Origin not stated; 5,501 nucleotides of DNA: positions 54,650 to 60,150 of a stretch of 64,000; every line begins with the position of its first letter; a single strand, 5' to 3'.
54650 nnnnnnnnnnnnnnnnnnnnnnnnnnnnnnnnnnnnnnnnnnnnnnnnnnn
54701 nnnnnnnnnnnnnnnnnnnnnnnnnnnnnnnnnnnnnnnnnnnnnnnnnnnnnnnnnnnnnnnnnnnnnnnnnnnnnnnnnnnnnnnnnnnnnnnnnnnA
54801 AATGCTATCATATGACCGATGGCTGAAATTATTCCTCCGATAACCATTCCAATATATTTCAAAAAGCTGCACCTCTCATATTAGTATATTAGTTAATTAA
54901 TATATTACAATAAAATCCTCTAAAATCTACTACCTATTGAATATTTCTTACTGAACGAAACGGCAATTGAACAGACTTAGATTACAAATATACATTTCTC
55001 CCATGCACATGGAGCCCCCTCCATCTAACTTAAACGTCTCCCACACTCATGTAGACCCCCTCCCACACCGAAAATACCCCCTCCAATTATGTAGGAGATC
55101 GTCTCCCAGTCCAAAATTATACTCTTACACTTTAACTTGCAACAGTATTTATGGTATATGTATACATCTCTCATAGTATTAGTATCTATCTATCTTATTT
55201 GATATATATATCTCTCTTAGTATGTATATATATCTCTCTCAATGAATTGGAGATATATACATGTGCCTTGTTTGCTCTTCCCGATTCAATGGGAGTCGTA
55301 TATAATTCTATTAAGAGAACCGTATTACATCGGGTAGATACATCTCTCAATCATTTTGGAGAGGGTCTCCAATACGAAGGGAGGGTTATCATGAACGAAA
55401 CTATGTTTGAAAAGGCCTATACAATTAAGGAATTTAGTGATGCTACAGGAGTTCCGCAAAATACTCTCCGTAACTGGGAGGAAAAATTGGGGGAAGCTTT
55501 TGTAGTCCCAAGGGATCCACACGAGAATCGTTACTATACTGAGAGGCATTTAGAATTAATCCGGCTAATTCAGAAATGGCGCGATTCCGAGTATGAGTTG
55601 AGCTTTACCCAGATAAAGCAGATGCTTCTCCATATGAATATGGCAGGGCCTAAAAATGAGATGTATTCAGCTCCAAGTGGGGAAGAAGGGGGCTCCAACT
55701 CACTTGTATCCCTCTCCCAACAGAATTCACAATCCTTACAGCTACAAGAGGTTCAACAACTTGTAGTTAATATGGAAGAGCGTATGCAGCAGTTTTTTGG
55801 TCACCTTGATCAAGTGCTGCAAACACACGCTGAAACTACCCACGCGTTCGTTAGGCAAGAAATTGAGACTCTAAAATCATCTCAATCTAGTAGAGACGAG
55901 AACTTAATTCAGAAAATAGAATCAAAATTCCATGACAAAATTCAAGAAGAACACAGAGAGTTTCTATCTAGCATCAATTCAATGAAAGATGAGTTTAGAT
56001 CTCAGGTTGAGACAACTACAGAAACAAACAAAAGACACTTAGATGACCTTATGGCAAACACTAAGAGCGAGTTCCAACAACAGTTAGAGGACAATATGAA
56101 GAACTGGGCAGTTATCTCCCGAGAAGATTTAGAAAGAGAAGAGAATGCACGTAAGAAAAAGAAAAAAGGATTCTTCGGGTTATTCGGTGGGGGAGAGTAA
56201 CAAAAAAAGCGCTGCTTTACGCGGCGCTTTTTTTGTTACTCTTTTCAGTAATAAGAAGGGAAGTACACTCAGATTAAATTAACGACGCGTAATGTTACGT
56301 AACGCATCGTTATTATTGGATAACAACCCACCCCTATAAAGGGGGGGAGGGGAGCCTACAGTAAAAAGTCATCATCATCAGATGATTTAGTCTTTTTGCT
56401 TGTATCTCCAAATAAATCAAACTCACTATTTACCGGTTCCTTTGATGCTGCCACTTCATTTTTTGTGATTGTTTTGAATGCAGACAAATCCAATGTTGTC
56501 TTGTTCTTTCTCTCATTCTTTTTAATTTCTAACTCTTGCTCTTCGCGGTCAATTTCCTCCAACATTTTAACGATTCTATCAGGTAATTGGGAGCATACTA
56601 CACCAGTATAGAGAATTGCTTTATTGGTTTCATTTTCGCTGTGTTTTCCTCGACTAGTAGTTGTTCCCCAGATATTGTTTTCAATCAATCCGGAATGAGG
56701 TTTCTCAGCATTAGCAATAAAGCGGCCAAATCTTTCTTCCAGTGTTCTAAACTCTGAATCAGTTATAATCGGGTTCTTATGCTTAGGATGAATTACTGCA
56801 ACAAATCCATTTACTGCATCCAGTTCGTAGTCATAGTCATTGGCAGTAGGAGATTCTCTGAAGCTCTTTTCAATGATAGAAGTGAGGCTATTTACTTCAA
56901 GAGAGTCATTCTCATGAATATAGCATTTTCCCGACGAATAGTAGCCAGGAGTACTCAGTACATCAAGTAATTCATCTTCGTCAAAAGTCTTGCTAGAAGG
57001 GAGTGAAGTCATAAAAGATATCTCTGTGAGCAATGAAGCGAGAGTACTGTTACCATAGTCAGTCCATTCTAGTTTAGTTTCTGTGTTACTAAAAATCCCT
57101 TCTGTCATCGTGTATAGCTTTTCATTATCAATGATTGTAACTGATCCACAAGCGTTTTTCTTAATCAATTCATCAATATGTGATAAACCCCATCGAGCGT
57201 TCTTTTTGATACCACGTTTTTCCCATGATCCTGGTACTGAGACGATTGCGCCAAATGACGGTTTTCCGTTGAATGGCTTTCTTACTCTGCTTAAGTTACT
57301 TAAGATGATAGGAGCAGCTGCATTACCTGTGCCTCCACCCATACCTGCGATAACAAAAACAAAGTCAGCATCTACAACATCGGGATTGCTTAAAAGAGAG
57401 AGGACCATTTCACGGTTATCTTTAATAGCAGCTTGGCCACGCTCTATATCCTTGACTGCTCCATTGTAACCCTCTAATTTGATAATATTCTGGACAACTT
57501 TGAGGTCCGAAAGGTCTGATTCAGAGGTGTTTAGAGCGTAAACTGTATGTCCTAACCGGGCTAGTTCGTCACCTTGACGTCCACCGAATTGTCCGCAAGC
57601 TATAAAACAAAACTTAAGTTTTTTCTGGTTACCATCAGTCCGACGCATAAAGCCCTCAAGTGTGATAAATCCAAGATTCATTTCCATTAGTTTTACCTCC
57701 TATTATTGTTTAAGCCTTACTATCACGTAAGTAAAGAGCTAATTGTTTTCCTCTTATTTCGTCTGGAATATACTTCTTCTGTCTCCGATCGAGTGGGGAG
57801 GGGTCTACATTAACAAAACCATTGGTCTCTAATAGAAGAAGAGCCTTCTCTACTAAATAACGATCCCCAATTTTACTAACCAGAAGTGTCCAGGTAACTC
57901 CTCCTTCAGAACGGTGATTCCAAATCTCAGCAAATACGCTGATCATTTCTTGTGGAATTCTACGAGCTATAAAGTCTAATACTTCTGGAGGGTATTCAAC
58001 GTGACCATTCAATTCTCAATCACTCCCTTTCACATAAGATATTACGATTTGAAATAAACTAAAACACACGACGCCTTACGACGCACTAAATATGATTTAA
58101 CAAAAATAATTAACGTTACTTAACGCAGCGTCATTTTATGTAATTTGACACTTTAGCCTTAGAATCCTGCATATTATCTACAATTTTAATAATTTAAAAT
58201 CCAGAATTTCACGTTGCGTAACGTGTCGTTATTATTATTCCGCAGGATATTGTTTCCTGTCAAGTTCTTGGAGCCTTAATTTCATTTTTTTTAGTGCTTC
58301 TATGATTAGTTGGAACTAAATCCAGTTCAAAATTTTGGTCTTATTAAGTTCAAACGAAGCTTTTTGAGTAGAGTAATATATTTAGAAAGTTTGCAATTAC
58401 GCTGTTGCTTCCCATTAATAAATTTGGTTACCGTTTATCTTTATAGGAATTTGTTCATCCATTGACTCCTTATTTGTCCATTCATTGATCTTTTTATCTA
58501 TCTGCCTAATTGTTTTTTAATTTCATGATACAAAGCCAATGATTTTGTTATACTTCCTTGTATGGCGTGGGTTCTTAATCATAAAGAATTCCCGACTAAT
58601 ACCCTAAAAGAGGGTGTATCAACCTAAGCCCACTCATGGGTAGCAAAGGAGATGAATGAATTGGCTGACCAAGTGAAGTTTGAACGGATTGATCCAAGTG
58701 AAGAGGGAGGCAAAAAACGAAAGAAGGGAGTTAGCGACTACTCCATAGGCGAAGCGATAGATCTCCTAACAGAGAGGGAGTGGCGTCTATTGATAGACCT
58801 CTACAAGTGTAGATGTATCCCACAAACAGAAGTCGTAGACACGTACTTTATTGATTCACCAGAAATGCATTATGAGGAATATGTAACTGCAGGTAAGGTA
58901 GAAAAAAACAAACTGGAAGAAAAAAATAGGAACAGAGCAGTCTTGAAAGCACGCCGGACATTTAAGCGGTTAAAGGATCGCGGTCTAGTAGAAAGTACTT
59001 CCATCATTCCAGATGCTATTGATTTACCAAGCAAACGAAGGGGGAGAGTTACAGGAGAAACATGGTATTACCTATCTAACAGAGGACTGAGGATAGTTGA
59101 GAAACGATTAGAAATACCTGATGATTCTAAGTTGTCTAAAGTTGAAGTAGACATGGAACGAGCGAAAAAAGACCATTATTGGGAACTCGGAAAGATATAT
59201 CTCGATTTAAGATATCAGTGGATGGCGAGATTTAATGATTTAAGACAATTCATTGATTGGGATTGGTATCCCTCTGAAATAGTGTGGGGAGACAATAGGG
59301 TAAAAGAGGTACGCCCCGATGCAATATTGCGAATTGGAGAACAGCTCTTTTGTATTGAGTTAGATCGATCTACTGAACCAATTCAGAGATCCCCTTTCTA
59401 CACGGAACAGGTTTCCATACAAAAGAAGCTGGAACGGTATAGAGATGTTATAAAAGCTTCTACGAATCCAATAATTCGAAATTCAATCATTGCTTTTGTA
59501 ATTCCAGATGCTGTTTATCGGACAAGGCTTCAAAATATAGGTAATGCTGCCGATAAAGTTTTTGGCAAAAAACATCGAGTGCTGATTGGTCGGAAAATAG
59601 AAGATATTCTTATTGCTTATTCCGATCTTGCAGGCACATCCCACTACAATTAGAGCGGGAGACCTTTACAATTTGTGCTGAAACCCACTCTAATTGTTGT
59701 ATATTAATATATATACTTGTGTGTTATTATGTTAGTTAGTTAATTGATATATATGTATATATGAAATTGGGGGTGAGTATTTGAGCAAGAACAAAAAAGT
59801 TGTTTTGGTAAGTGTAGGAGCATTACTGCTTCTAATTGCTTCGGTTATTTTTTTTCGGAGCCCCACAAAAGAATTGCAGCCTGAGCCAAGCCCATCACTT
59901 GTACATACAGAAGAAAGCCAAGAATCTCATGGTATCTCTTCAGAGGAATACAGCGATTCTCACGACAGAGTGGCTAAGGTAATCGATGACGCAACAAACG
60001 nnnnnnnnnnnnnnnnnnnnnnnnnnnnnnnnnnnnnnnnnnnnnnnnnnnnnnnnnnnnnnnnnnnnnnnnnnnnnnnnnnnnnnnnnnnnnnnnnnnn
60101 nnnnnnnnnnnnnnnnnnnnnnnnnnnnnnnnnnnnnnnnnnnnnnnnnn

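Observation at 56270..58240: TubZ/TubR tubulin-like partition cassette flanked on both sides by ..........-type iterons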

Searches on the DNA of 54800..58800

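Call 75: search_rna_families(source=window, start=54800, end=58800, threshold=evalue, max_evalue=1)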
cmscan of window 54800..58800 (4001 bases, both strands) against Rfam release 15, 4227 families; matches with E-value up to 1: 4.
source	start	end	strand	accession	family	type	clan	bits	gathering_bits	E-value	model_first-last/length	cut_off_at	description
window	56114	56237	+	RF00506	Thr_leader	Cis-reg; leader;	-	24.5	55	0.17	1-118/118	no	Threonine operon leader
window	56179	56253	+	RF04079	MIR161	Gene; miRNA;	-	21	90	0.49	1-136/136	no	MIR161 microRNA precursor family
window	55843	55946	-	RF01941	MIR1223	Gene; miRNA;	-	20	77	0.42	1-102/102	no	MIR1223 microRNA precursor family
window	56111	56191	-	RF02706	TeloSII_ncR30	Gene; sRNA;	-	17.2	86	0.93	1-226/226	no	TeloSII non coding RNA 30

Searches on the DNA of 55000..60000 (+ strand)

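Call 7: search_dna_similar(query=window:55000-60000:+, collection=plasmids, mode=near, max_rows=20)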
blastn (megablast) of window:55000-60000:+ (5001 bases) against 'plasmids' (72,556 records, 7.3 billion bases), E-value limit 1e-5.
Records with a match: 4; places in all: 4; records where one place covers at least 80% of the query: 2.
Best place of each record, by identity: >=99% 2; 60-80% 2.
By first word of the organism name: Paenibacillus 4.
By predicted mobility (MOB-suite, as given by PLSDB): non-mobilizable 4.
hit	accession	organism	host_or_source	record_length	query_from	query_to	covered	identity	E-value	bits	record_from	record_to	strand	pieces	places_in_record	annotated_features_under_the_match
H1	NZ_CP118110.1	Paenibacillus urinalis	Homo sapiens,blood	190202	1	5001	100%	100.0%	0e+0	9236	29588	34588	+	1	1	hypothetical protein (x3) | replication-relaxation family protein | helix-turn-helix domain-containing protein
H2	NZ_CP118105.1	Paenibacillus urinalis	Homo sapiens,blood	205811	1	5001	100%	100.0%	0e+0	9225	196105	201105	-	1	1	hypothetical protein (x2) | replication-relaxation family protein | helix-turn-helix domain-containing protein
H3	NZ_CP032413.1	Paenibacillus lautus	single colony,Tattoo ink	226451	39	1237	24%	76.9%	0e+0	654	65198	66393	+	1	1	helix-turn-helix domain-containing protein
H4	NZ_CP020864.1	Paenibacillus sp. Cedars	Single culture,Alkaline pool submerged ...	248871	226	1232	20%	78.7%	0e+0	652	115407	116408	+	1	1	helix-turn-helix domain-containing protein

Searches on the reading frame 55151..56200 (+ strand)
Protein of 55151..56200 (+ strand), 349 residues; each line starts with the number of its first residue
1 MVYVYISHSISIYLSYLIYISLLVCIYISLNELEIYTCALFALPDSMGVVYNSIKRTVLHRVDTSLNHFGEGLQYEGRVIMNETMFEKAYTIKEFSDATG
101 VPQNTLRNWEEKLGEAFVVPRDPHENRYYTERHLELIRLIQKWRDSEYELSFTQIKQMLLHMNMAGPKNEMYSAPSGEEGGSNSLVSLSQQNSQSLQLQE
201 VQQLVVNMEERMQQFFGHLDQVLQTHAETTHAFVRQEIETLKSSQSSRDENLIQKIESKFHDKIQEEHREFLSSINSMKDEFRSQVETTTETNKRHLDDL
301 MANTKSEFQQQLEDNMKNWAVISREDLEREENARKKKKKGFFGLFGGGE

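Call 3: search_protein_families(library=pfam, proteins=[window:55151-56200:+], max_evalue=1)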
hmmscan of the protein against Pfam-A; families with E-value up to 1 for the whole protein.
window:55151-56200:+ (349 aa): 15 families
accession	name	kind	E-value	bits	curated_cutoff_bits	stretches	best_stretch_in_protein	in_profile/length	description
PF13411.12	MerR_1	-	1.2e-14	54.5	21.6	1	90-159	1-66/69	MerR HTH family regulatory protein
PF00376.29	MerR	-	3.1e-05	24.1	28.2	1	91-128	1-37/38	MerR family regulatory protein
PF20428.3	Sey1_3HB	-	0.0092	15.3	24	1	190-322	91-224/419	Sey1 three-helix bundle domain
PF01527.26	HTH_Tnp_1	-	0.011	16.3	24.1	1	83-114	18-49/75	Transposase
PF01381.28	HTH_3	-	0.033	14.7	23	1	90-111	10-31/55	Helix-turn-helix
PF20459.4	DUF6712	-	0.053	13.9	25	1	183-228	61-106/121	Family of unknown function (DUF6712)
PF14567.11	SUKH_5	-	0.057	13.6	27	1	239-315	13-91/142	SMI1-KNR4 cell-wall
PF13090.12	PP_kinase_C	-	0.059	13.3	25.8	1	263-337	97-168/172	Polyphosphate kinase C-terminal domain 2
PF12530.14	DUF3730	-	0.064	13.2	30.3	1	186-243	42-99/227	Focadhesin/RST1, DUF3730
PF01442.23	Apolipoprotein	-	0.1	12.8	90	1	199-311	73-188/190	Apolipoprotein A1/A4/E domain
PF12205.13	GIT1_C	-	0.35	11.6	25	0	251-304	17-68/110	G protein-coupled receptor kinase-interacting protein 1 C term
PF22884.1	Tea_C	-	0.57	10.5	27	1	252-338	53-143/162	Telomere ends associated C-terminal domain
PF07967.19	zf-C3HC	-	0.72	10.3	22.2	1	240-310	55-123/132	NuBaID N-terminal domain (aka zf-C3HC)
PF05478.16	Prominin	-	0.89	8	34.3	0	148-292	611-743/799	Prominin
PF04513.17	Baculo_PEP_C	-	0.94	10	38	0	199-287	2-88/140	Baculovirus polyhedron envelope protein, PEP, C terminus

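Call 4: search_protein_families(library=ncbifam, proteins=[window:55151-56200:+], max_evalue=1)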
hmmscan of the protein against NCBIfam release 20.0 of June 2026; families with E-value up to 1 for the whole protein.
window:55151-56200:+ (349 aa): 7 families
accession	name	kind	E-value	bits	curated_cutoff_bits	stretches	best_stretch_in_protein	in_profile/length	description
NF052513.1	TransRegCarH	equivalog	0.00038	19.8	400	1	89-145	6-61/274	HTH-type transcriptional repressor CarH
NF047758.1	LIC12936_fam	equivalog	0.0041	17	250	0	127-170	185-228/229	LIC_12936 family protein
NF047375.1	HeatShock_HspR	equivalog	0.011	15.7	105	1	89-159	3-70/92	heat shock protein transcriptional repressor HspR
NF041849.1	trans_regNmlR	equivalog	0.014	15.4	175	1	91-146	2-56/117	stress response transcriptional regulator NmlR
TIGR02047.1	CadR-PbrR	equivalog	0.015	15.4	151.45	1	92-160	3-68/127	Cd(II)/Pb(II)-responsive transcriptional regulator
TIGR02051.1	MerR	equivalog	0.024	14.9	150.85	1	91-160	1-67/124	mercury resistance transcriptional regulator MerR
TIGR02044.1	CueR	equivalog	0.025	14.7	147.4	1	92-162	3-70/127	Cu(I)-responsive transcriptional regulator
